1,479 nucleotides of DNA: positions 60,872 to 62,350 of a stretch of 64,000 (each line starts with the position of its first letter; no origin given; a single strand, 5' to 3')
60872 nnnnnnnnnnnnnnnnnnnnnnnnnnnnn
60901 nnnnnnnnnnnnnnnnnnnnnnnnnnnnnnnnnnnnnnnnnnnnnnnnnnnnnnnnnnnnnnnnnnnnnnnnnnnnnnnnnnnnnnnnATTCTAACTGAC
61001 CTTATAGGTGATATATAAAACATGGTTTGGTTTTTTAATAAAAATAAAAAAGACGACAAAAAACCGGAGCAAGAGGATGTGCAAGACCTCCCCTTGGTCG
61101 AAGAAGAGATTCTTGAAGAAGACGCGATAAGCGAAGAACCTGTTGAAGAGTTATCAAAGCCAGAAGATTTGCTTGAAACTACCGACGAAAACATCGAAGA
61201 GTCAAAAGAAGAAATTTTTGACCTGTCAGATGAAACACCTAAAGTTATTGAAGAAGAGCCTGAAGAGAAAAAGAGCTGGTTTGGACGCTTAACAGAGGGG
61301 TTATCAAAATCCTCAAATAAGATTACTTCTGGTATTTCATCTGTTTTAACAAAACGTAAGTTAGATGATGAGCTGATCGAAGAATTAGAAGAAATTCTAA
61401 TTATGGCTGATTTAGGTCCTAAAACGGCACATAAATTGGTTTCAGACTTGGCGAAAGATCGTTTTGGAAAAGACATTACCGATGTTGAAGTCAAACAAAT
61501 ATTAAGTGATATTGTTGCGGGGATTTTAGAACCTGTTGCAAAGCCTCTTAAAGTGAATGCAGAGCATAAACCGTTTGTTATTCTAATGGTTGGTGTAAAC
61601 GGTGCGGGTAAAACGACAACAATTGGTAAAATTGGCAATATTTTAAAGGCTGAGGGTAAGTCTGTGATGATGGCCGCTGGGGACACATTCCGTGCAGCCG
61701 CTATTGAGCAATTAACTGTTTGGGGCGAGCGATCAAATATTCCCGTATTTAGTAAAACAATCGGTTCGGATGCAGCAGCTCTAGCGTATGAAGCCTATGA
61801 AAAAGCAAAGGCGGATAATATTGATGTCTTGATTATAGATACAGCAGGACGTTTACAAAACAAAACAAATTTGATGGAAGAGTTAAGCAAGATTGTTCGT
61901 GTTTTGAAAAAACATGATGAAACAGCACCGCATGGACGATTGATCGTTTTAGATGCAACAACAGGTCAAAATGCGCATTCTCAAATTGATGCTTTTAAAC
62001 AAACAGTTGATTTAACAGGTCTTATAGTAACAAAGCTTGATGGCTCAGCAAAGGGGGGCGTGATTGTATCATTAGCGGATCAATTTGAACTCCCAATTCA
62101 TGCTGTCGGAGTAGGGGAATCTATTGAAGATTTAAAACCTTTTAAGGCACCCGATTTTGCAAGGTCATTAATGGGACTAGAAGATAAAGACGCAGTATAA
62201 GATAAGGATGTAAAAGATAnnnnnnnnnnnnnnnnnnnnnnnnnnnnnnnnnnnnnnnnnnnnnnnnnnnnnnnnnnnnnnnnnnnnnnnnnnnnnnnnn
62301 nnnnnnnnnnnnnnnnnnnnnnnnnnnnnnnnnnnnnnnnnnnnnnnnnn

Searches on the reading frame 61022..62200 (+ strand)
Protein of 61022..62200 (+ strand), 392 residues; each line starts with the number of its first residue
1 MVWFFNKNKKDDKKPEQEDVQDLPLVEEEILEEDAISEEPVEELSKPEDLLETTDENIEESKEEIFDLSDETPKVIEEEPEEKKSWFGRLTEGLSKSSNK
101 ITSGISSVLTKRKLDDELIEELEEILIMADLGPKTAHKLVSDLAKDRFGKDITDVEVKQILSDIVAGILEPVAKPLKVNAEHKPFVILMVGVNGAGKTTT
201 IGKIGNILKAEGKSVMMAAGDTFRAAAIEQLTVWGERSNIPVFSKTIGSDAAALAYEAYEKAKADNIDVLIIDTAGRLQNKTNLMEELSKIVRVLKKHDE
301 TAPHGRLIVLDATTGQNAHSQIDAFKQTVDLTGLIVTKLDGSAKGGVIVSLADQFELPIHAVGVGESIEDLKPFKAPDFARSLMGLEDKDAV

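Call 47: search_protein_families(library=pfam, proteins=[window:61022-62200:+], max_evalue=0.01)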
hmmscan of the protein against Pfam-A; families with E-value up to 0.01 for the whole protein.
window:61022-62200:+ (392 aa): 12 families
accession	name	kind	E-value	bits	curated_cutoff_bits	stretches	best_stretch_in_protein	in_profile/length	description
PF00448.28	SRP54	-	6.2e-74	248.3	22.7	1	184-384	1-195/196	SRP54-type protein, GTPase domain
PF02881.24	SRP54_N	-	4.4e-12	46.5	22.4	1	101-163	5-73/75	SRP54-type protein, helical bundle domain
PF13604.12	AAA_30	-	3.8e-07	30.5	27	1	185-291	19-111/191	AAA domain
PF06414.18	Zeta_toxin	-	6.3e-06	26.2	22.3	1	179-275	11-103/199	Zeta toxin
PF05970.20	PIF1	-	9e-05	22.6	25.9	1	181-308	19-142/223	PIF1-like helicase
PF13245.12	AAA_19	-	9.5e-05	23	25.1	1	182-288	9-114/134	AAA domain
PF13401.12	AAA_22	-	0.00013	22.7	27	1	186-296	7-111/130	AAA domain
PF01583.26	APS_kinase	-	0.00098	19.6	21.1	1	184-232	2-50/152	Adenylylsulphate kinase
PF00004.35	AAA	-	0.0011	19.8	21.2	1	187-314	1-109/131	ATPase family associated with various cellular activities (AAA)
PF00308.24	Bac_DnaA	-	0.0024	18.5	23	0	261-299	92-130/162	Bacterial DnaA ATPAse domain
PF13479.12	AAA_24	-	0.0029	17.9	27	1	185-280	3-78/195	AAA domain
PF13207.12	AAA_17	-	0.0042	17.8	27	1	190-290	1-94/136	AAA domain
